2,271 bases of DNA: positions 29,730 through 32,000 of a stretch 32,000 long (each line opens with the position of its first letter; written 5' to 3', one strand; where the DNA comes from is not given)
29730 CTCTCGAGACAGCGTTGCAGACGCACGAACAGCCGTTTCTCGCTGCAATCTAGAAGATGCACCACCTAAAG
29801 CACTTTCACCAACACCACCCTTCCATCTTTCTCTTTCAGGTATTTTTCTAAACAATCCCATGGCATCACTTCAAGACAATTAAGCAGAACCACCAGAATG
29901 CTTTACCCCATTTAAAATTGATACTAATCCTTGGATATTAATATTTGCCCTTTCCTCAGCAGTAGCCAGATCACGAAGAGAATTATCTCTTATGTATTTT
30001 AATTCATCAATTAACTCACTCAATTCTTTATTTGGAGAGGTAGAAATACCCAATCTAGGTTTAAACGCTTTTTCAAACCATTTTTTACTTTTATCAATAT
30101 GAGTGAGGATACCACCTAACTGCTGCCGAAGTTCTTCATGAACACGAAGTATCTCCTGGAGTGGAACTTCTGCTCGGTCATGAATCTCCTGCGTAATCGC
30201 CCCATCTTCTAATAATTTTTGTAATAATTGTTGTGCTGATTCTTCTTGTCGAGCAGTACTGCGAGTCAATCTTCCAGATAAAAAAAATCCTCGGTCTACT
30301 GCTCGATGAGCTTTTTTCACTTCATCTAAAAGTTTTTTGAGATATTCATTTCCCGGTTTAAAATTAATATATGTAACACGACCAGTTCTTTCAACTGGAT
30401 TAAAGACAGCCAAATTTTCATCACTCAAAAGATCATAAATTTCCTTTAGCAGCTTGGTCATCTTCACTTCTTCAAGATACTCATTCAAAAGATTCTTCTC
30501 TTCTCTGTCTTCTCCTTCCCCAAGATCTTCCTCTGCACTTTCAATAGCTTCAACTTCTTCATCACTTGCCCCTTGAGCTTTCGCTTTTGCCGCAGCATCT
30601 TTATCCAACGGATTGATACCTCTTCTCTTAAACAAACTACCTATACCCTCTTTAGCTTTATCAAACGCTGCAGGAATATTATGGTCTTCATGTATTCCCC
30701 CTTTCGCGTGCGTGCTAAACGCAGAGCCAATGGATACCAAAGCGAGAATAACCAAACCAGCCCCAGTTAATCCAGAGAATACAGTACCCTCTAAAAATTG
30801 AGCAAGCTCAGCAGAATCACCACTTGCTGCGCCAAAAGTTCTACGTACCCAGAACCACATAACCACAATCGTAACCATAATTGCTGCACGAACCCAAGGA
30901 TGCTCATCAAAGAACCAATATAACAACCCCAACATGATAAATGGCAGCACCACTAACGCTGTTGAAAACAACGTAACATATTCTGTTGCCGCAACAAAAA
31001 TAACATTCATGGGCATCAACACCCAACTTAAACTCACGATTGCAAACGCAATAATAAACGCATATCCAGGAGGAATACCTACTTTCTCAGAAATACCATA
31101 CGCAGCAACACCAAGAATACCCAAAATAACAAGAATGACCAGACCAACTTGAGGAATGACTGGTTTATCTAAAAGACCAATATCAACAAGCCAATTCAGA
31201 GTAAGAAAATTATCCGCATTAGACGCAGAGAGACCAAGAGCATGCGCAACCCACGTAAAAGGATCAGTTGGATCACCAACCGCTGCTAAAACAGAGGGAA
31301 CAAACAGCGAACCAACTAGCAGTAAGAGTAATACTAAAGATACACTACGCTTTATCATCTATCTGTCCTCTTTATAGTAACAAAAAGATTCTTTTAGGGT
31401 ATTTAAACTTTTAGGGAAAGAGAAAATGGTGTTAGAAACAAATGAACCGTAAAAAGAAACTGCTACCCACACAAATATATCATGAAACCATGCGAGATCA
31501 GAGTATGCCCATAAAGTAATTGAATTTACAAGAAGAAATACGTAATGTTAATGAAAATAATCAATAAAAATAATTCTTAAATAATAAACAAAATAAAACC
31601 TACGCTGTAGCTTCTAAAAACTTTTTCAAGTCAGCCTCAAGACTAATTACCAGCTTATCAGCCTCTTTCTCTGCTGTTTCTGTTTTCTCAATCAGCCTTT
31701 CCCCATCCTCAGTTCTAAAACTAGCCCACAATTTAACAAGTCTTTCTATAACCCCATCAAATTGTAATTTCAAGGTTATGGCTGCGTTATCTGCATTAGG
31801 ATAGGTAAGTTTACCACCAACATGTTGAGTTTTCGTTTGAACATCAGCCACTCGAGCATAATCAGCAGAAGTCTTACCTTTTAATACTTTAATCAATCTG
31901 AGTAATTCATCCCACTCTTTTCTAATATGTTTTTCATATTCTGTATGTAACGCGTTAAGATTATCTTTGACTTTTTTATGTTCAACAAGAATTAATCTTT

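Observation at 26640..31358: Four-gene cluster of mutually paralogous proteins with no recognised family: two membrane-anchored forms plus two soluble helical forms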

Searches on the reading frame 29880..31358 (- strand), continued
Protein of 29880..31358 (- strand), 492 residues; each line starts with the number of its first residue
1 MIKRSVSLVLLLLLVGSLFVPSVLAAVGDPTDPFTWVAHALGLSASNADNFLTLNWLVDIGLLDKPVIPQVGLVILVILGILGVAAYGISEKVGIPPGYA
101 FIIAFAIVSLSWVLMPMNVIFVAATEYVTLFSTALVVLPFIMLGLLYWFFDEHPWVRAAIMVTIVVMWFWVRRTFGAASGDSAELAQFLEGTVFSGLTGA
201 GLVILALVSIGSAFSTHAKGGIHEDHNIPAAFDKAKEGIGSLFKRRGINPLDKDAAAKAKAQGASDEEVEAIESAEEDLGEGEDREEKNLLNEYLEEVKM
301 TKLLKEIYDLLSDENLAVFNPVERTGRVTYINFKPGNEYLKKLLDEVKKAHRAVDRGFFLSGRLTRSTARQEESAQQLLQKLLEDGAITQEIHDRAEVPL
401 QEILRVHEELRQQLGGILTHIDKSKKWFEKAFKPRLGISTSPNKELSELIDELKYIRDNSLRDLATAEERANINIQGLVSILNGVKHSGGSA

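Call 71: search_protein_families(library=pfam, proteins=[L004:10343-10798:-, L004:10795-11358:-, L004:11684-12085:-, L004:12082-12663:-, L004:12824-13444:+, L004:13441-13974:+, L003:12273-12932:-, L011:57-563:+, L010:3213-4517:+, L003:13712-15262:-], max_evalue=0.001)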
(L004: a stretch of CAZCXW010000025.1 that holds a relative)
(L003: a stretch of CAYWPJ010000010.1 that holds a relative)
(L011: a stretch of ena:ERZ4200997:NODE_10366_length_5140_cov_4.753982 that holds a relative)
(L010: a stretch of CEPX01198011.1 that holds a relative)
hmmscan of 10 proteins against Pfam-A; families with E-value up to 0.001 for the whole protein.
L004:10343-10798:- (151 aa): 0 families

L004:10795-11358:- (187 aa): 4 families
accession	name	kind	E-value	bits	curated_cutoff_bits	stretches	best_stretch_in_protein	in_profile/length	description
PF18765.7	Polbeta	-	5.1e-07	30.2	26.9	1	107-181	15-87/93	Polymerase beta, Nucleotidyltransferase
PF01909.29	NTP_transf_2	-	7.3e-05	23.5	21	1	102-172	11-83/93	Nucleotidyltransferase domain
PF00392.27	GntR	-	0.00022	21.3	27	0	23-61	20-59/64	Bacterial regulatory proteins, gntR family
PF13412.12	HTH_24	-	0.00095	19.1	21.9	0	25-57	16-48/48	Winged helix-turn-helix DNA-binding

L004:11684-12085:- (133 aa): 0 families

L004:12082-12663:- (193 aa): 2 families
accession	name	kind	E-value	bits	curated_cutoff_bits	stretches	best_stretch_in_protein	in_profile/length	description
PF18765.7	Polbeta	-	1.1e-06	29.1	26.9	1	108-179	11-80/93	Polymerase beta, Nucleotidyltransferase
PF01909.29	NTP_transf_2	-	1.2e-05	26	21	1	110-140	14-44/93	Nucleotidyltransferase domain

L004:12824-13444:+ (206 aa): 4 families
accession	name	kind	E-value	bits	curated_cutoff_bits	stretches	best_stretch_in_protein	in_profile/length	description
PF01909.29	NTP_transf_2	-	3.7e-09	37.3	21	1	99-172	3-79/93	Nucleotidyltransferase domain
PF18765.7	Polbeta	-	6.7e-08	33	26.9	1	102-150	5-58/93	Polymerase beta, Nucleotidyltransferase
PF22600.2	MTPAP-like_central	-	0.0001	22.9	27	1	87-177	15-91/139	Poly(A) RNA polymerase, mitochondrial-like, central palm domain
PF03445.19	DUF294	-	0.00084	19.7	21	0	94-148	33-88/138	Putative nucleotidyltransferase DUF294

L004:13441-13974:+ (177 aa): 1 family
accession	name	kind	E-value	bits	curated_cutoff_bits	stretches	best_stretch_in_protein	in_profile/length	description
PF05168.19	HEPN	-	3.7e-08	34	22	1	43-172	2-116/117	HEPN domain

L003:12273-12932:- (219 aa): 1 family
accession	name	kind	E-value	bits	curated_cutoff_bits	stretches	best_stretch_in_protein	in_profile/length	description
PF00078.32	RVT_1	-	4.4e-15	56.4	29.6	1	2-138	71-205/205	Reverse transcriptase (RNA-dependent DNA polymerase)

L011:57-563:+ (168 aa): 1 family
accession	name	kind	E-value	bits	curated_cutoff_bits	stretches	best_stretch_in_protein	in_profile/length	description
PF05168.19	HEPN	-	0.00014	22.4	22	1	34-136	8-107/117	HEPN domain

L010:3213-4517:+ (434 aa): 6 families
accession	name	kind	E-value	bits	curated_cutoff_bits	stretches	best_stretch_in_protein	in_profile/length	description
PF00535.33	Glycos_transf_2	-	5.5e-28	98.4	23.3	1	61-232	1-167/168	Glycosyl transferase family 2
PF13641.12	Glyco_tranf_2_3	-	6.9e-19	69.2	27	1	60-286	3-230/230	Glycosyltransferase like family 2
PF13632.12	Glyco_trans_2_3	-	8.9e-18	65.3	27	1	145-333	2-176/198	Glycosyl transferase family group 2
PF10111.15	Glyco_tranf_2_2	-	5.2e-10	39.7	27.3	1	62-166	2-106/276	Glycosyltransferase like family 2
PF13506.12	Glyco_transf_21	-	2.8e-09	37.1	21.7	1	129-283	18-172/174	Glycosyl transferase family 21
PF03142.21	Chitin_synth_2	-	3.1e-09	36.5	27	1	139-232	199-292/527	Chitin synthase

L003:13712-15262:- (516 aa): 5 families
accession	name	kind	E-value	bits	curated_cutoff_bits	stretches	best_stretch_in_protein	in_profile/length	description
PF13570.13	Beta-prop_ACSF4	-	3.5e-46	158.6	133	2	240-401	80-240/329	Beta-alanine-activating enzyme, beta-propeller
PF13360.13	PQQ_2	-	5.8e-29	101.8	27.6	3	273-401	4-132/233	Outer membrane protein assembly factor BamB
PF25292.1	Beta-prop_CGLA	-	1e-14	55.2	26.8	0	228-283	50-108/316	Lambda-carrageenase beta-propeller domain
PF20067.5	SSL_N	-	1.1e-09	38.4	18.9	0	341-356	27-42/46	Strictosidine synthase-like, N-terminal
PF01011.28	PQQ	-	5.5e-09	35.7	26.7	0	72-167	47-148/595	Glucose/ethanol/alcohol dehydrogenase, beta-propeller domain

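Call 76: list_cluster_members(proteins=[P0004, P0005, P0006, P0008, P0010, P0013, P0015, P0019, P0021, P0023])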
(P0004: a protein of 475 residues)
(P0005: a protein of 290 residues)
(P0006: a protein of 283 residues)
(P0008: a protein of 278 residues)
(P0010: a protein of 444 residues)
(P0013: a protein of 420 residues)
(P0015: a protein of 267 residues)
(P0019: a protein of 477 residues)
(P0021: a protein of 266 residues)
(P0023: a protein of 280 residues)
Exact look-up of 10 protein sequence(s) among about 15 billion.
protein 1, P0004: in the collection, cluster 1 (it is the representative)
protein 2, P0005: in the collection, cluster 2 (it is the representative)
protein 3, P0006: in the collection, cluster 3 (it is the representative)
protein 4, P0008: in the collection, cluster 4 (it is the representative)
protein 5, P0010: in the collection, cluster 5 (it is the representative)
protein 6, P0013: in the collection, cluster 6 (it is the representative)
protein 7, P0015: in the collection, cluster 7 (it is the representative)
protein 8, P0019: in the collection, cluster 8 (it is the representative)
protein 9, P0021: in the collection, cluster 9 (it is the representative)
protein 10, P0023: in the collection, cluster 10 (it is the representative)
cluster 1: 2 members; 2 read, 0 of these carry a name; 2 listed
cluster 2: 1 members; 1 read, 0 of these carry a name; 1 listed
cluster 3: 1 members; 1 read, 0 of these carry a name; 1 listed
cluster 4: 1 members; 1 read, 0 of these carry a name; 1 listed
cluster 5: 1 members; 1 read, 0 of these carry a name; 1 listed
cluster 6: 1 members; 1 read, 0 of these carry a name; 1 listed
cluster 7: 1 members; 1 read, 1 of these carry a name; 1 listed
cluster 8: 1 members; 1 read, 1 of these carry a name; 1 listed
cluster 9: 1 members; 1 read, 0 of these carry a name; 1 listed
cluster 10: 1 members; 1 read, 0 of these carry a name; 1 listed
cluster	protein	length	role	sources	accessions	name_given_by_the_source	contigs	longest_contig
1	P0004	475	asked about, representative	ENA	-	-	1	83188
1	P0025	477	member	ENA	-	-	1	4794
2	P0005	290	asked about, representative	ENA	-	-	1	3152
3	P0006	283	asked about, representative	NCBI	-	-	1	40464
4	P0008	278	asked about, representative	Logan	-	-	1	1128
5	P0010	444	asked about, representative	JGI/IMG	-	-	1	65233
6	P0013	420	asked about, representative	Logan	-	-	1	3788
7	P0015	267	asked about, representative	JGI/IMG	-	hypothetical protein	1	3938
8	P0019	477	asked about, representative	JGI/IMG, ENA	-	signal transduction histidine kinase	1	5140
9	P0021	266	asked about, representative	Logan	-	-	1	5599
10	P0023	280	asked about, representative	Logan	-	-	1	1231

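Call 77: find_related_loci(query=A5, collection=viral_contigs, flank=5000)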
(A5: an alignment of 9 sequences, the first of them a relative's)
Query A5 (286 aa) in viral_contigs; peptide patterns used: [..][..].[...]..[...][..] (x = any residue, [..] = any of these).
236 stretches matched a pattern, but none encodes a relative of the query by tblastn (E <= 1e-3).

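Call 78: search_protein_families(library=pfam, proteins=[P0019, P0020, P0007, P0010, P0013, P0016, P0022, L005:4300-5067:+, L007:2763-3587:+, L011:2755-3414:+], max_evalue=1)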
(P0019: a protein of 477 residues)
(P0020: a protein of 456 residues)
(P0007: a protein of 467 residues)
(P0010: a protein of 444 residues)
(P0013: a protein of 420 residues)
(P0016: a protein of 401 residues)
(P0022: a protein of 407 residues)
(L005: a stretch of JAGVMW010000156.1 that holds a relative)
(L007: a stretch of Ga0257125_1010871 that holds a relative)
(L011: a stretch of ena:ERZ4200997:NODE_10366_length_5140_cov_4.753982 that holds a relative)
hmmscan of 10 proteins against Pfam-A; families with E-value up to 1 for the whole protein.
P0019 (477 aa): 0 families

P0020 (456 aa): 4 families
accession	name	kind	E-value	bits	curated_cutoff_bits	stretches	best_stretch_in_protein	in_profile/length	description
PF23171.1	bHLH_HIF1A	-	0.077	13.7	27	1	323-362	9-48/80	Hypoxia-inducible factor 1-alpha bHLH domain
PF14942.11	Muted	-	0.25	12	26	1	282-369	53-141/146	Organelle biogenesis, Muted-like protein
PF09843.14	DUF2070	-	0.29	9.9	30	1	52-216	38-183/561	Predicted membrane protein (DUF2070)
PF06424.17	PRP1_N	-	0.83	10.5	22.4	1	321-423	25-127/144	PRP1 splicing factor, N-terminal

P0007 (467 aa): 1 family
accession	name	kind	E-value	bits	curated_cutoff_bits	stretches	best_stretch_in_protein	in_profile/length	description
PF12679.13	ABC2_membrane_2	-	0.3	10.7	27.2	1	1-131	12-90/283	ABC-2 family transporter protein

P0010 (444 aa): 6 families
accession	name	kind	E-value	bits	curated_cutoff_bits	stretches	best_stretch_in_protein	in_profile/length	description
PF04108.17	ATG17_like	-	0.0088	16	43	1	217-378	112-257/355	Autophagy protein ATG17-like domain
PF03031.24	NIF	-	0.021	15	21.8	1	286-341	67-120/160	NLI interacting factor-like phosphatase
PF06103.16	DUF948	-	0.06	14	37.2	0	250-296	34-80/89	Bacterial protein of unknown function (DUF948)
PF05478.16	Prominin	-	0.087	11.3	34.3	0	249-318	663-725/799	Prominin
PF17107.11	SesA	-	0.17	12.5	26.3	0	264-341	44-117/122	N-terminal domain on NACHT_NTPase and P-loop NTPases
PF04675.19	DNA_ligase_A_N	-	0.3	11.7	24.6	1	251-299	79-127/174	DNA ligase N terminus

P0013 (420 aa): 2 families
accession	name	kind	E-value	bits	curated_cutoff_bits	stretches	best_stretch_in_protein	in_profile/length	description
PF20176.3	DUF6541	-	0.44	9.2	29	1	67-199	208-341/646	Family of unknown function (DUF6541)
PF12631.12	MnmE_helical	-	0.66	10.5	40.1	1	250-389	56-189/211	MnmE helical domain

P0016 (401 aa): 6 families
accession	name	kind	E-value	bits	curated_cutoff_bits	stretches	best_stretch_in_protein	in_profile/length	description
PF15159.11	PIG-Y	-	0.071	14.4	25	1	161-185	3-28/69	Phosphatidylinositol N-acetylglucosaminyltransferase subunit Y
PF14942.11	Muted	-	0.083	13.5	26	1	237-344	29-134/146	Organelle biogenesis, Muted-like protein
PF14362.11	DUF4407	-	0.12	12.1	31.3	1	216-353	136-254/297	Domain of unknown function (DUF4407)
PF14214.11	Helitron_like_N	-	0.15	12.7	28.9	0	279-349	37-110/191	Helitron helicase-like domain at N-terminus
PF10883.13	DUF2681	-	0.86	10.4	28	0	290-339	34-82/90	Protein of unknown function (DUF2681)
PF06428.16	Sec2p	-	0.94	9.9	28.5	0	304-347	42-85/92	GDP/GTP exchange factor Sec2p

P0022 (407 aa): 3 families
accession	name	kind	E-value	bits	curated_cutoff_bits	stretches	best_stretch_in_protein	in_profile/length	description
PF13273.12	DUF4064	-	0.28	11.8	32.1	0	93-130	61-98/102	Protein of unknown function (DUF4064)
PF07309.16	FlaF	-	0.45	11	23.6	1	199-247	11-60/113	Flagellar protein FlaF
PF06409.17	NPIP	-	0.68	10.1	27.5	0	203-259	124-161/207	Nuclear pore complex interacting protein (NPIP)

L005:4300-5067:+ (256 aa): 1 family
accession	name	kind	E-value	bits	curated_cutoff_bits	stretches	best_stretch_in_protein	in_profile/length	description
PF02455.21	Hex_IIIa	-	0.079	12.1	25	1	108-165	249-311/539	Hexon-associated protein (IIIa)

L007:2763-3587:+ (275 aa): 12 families
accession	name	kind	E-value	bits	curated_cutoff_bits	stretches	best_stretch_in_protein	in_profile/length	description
PF24915.1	Spectrin_SESTD1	-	0.011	16.5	27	1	108-149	18-59/110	SESTD1-like, spectrin repeat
PF02487.23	CLN3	-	0.016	14.7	31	1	16-100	145-224/395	CLN3 protein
PF02932.22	Neur_chan_memb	-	0.025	15.3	28.1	1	11-146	58-192/233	Neurotransmitter-gated ion-channel transmembrane region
PF19745.5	FUT8_N_cat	-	0.056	12.6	27.6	1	17-147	8-134/499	Alpha-(1,6)-fucosyltransferase N- and catalytic domains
PF06638.16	Strabismus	-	0.12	11.5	25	1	69-162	309-406/503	Strabismus protein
PF12326.13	EOS1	-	0.23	11.9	23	0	19-82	72-132/163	N-glycosylation protein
PF01741.23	MscL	-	0.28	12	27.4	0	19-66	76-122/123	Large-conductance mechanosensitive channel, MscL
PF22251.1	PFF1_TM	-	0.32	10.9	32.3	1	20-122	100-203/300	Vacuolar membrane protease, transmembrane domain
PF06237.18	SLC52_ribofla_tr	-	0.49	9.8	27.9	0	18-91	196-263/429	Solute carrier family 52, riboflavin transporter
PF22564.2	HAAS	-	0.52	11.1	27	0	85-124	14-53/55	HAAS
PF24871.1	Piezo_TM1-24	-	0.63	8.9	28.8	0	13-92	287-369/682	Piezo TM1-24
PF13616.12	Rotamase_3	-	0.8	10.7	22.5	1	79-163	22-105/116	PPIC-type PPIASE domain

L011:2755-3414:+ (220 aa): 2 families
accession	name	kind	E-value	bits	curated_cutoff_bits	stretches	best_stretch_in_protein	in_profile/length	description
PF15602.11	Imm71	-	0.13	12.8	27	1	71-126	39-96/158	Immunity protein 71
PF02416.21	TatA_B_E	-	0.52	10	21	1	122-139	28-45/53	mttA/Hcf106 family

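Call 85: find_encoding_contigs(protein=P0021, flank=6000, max_places=1)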
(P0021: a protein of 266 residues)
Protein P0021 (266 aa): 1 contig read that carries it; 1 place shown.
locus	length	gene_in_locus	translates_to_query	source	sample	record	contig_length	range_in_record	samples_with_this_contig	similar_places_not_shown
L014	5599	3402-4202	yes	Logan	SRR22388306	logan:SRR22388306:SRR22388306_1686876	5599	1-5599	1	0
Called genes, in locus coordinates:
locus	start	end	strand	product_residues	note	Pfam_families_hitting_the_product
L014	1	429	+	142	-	?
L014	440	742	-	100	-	PF06094:GGACT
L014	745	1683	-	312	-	PF08068:DKCLD, PF21238:Pus10_C, PF01509:TruB_N, PF16198:TruB_C_2, PF01472:PUA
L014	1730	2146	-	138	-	PF01198:Ribosomal_L31e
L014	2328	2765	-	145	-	PF01090:Ribosomal_S19e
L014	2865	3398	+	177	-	-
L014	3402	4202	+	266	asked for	-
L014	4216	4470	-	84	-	PF01247:Ribosomal_L35Ae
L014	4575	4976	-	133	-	-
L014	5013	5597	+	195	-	?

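Call 86: find_encoding_contigs(protein=P0015, flank=6000, max_places=1)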
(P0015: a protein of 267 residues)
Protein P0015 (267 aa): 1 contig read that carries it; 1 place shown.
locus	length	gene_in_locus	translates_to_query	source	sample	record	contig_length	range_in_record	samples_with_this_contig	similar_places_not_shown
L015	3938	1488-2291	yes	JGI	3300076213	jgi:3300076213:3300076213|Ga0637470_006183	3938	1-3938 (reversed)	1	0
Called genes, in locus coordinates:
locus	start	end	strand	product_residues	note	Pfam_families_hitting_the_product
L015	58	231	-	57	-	-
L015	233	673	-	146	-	PF01090:Ribosomal_S19e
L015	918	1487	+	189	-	-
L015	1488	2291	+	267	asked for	-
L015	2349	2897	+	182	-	-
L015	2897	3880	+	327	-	-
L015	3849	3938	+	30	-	?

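Call 87: find_encoding_contigs(protein=P0013, flank=6000, max_places=1)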
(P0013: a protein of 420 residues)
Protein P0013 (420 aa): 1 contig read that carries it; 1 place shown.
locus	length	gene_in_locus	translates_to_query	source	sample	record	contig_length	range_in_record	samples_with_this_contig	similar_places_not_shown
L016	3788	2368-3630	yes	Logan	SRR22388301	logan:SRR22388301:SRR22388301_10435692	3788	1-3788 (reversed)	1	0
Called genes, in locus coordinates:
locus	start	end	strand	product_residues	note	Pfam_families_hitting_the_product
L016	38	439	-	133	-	PF01198:Ribosomal_L31e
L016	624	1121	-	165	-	PF01090:Ribosomal_S19e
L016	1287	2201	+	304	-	PF02661:Fic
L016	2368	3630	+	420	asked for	-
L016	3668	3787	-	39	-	?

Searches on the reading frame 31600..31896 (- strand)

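Call 4: search_protein_families(library=pfam, proteins=[window:31600-31896:-], max_evalue=1)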
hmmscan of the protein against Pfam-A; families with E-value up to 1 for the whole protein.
window:31600-31896:- (98 aa): 1 family
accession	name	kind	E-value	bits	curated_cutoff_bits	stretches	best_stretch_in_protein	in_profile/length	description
PF11485.14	STK_08120-like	-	0.0093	16.5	21.6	1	14-64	69-118/136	STK_08120-like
